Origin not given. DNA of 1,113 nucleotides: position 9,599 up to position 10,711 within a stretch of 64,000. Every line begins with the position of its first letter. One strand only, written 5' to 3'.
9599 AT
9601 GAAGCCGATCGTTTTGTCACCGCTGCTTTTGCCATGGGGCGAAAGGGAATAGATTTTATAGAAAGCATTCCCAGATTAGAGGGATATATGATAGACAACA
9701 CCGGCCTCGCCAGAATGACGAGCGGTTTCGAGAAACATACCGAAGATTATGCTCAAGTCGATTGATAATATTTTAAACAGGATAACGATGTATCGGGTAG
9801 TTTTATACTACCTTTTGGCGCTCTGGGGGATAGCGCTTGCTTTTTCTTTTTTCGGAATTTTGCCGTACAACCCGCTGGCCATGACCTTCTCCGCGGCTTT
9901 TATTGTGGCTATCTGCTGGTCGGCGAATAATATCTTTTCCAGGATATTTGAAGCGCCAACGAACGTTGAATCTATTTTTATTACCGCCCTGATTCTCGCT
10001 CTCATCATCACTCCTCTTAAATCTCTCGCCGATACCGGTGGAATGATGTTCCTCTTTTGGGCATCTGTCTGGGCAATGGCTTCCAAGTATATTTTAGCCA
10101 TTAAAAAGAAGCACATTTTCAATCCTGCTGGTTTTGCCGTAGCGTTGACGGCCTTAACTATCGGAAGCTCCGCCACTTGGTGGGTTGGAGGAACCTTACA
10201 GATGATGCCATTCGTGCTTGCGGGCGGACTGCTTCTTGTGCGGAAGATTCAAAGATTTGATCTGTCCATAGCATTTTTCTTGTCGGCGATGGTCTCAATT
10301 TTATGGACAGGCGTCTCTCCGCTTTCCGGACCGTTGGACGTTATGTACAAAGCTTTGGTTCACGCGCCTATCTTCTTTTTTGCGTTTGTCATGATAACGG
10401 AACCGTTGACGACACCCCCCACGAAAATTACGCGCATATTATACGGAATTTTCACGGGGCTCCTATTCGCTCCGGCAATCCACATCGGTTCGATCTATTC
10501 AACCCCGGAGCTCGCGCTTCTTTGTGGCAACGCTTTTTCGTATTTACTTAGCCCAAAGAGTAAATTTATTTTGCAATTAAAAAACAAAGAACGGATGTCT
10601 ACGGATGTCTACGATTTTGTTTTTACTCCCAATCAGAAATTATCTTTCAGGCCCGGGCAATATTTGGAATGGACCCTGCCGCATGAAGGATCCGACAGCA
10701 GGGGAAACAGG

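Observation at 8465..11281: Extracytoplasmic flavinylation cluster: FMN-binding protein (SGAT motif) - ApbE - NqrB/RnfD-like::FNR-like fusion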

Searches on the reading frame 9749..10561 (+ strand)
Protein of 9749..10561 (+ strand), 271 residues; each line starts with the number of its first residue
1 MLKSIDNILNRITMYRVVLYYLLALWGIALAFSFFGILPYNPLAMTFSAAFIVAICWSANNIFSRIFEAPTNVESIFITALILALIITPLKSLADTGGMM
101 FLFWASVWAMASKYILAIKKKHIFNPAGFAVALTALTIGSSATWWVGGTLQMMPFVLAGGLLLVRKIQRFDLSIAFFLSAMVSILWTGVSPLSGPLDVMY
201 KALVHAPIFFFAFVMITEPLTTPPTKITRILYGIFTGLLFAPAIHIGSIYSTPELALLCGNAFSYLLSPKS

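Call 19: search_solved_structures(query=A2, max_evalue=1, show_alignments=4)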
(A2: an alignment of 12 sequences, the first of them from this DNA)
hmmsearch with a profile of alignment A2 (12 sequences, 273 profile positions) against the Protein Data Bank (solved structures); distinct sequences matched with E-value up to 1: 1.
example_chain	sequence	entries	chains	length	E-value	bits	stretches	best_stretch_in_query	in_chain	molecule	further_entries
8ahx_D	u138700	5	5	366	0.00033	23.4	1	157-266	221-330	Ion-translocating oxidoreductase complex subunit D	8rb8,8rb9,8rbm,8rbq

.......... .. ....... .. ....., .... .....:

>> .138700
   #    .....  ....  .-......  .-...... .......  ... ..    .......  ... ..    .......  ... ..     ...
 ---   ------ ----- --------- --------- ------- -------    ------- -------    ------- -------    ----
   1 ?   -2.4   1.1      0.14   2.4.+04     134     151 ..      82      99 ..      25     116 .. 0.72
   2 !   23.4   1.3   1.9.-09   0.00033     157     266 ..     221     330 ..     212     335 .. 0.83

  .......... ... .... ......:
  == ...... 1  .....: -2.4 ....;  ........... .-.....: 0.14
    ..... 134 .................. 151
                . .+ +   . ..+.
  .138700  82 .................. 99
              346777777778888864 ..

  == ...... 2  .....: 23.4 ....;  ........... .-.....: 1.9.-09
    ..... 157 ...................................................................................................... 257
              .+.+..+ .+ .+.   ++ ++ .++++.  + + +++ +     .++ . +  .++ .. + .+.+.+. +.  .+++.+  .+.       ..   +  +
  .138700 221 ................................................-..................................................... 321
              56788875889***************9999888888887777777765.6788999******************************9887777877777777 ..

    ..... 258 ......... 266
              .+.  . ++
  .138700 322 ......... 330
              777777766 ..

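Call 53: predict_structure(alignment_id=A2)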
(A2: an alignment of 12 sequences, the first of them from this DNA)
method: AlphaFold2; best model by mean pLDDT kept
length: 271 residues; sequences in the alignment: 12
mean_pLDDT: 75.2   pTM: 0.76
mean pLDDT of the five models: 75.2, 71.8, 71.4, 66.5, 66.3
residues with pLDDT >= 90: 30; 70-90: 158; 50-70: 76; < 50: 7
segments of 3 or more residues with pLDDT < 50: 248-251
pLDDT, mean of each block of 10 residues (from residue 1): 74 82 91 89 90 93 85 84 83 78 85 68 58 55 61 83 74 82 77 74 69 64 76 81 55 63 63 41
secondary structure, 60 per line:
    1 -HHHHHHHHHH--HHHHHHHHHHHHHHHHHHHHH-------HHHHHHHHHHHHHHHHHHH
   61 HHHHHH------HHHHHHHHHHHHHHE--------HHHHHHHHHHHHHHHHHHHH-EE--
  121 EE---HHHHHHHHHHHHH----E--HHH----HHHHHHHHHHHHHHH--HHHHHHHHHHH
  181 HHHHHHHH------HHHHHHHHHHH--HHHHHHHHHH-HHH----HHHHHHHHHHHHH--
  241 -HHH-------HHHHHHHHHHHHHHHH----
elements in order: H2-11 H14-34 H42-66 H73-86 H96-115 H126-138 H153-167 H170-188 H195-205 H208-217 H226-238 H252-267

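Call 55: fold_search(model_id=the predicted structure, library=pdb)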
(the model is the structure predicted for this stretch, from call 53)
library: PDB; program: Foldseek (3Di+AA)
matches with E <= 10: 211; with E <= 0.001: 14
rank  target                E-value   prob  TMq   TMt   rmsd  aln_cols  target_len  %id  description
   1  9eri_D                1.5e-05  1.00  0.68  0.59   5.5       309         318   17  Cryo-EM structure of sodium pumping Rnf complex from Acetobacterium woodii bound to NADH (released 2025-03-05)
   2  8ahx_D                4.0e-05  1.00  0.70  0.56   5.8       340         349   15  Cryo-EM structure of the nitrogen-fixation associated NADH:ferredoxin oxidoreductase RNF from Azotobacter vinelandii (released 2023-11-01)
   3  8rbq_D                4.2e-05  1.00  0.71  0.64   4.5       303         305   17  Cryo-EM structure of the NADH:ferredoxin oxidoreductase RNF from Azotobacter vinelandii, dithionite reduced (released 2024-06-26)
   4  9lrr_B                9.6e-05  1.00  0.58  0.40   5.9       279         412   15  Cryo-EM structure of Na+-translocating NADH-ubiquinone oxidoreductase NqrB-G141A mutant from Vibrio cholerae with boun (released 2025-04-23)
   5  9uuu_B                1.4e-04  1.00  0.53  0.40   6.3       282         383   16  Cryo-EM structure of Na+-translocating NADH-ubiquinone oxidoreductase from Vibrio cholerae reduced by NADH (released 2025-06-25)
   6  8ad0_B                1.9e-04  1.00  0.58  0.43   6.2       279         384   15  X-ray structure of Na+-NQR from Vibrio cholerae in different conformation at 3.1 A (released 2023-07-12)
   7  7xk3_B                2.3e-04  1.00  0.55  0.41   5.9       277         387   15  Cryo-EM structure of Na+-pumping NADH-ubiquinone oxidoreductase from Vibrio cholerae, state 1 (released 2022-07-20)
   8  7xk6_B                2.8e-04  1.00  0.60  0.42   5.5       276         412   14  Cryo-EM structure of Na+-pumping NADH-ubiquinone oxidoreductase from Vibrio cholerae, with aurachin D-42 (released 2022-07-20)
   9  8a1x_B                2.8e-04  1.00  0.56  0.40   5.8       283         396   14  Sodium pumping NADH-quinone oxidoreductase with inhibitor DQA (released 2023-06-14)
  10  7zc6_D                3.0e-04  1.00  0.67  0.61   5.2       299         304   18  Na+ - translocating ferredoxin: NAD+ reductase (Rnf) of C. tetanomorphum (released 2022-09-28)
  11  8a1v_B                3.8e-04  1.00  0.60  0.43   4.9       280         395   14  Sodium pumping NADH-quinone oxidoreductase with substrate Q2 (released 2023-06-14)
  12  8acw_B                6.1e-04  1.00  0.56  0.42   6.0       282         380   15  X-ray structure of Na+-NQR from Vibrio cholerae at 3.4 A resolution (released 2023-07-12)
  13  9ud3_B                6.9e-04  1.00  0.54  0.39   6.6       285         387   15  Cryo-EM structure of Na+-translocating NADH-ubiquinone oxidoreductase NqrB-T236Y mutant from Vibrio cholerae (released 2025-06-25)
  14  8evu_B                7.9e-04  1.00  0.55  0.39   5.9       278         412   15  Cryo EM structure of Vibrio cholerae NQR (released 2022-11-16)
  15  8a1t_B                1.6e-03  1.00  0.56  0.41   5.9       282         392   15  Sodium pumping NADH-quinone oxidoreductase (released 2023-06-14)
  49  7np7_D4               2.4e+00  0.06  0.16  0.12  20.5       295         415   14  Structure of an intact ESX-5 inner membrane complex, Composite C1 model (released 2021-06-02)
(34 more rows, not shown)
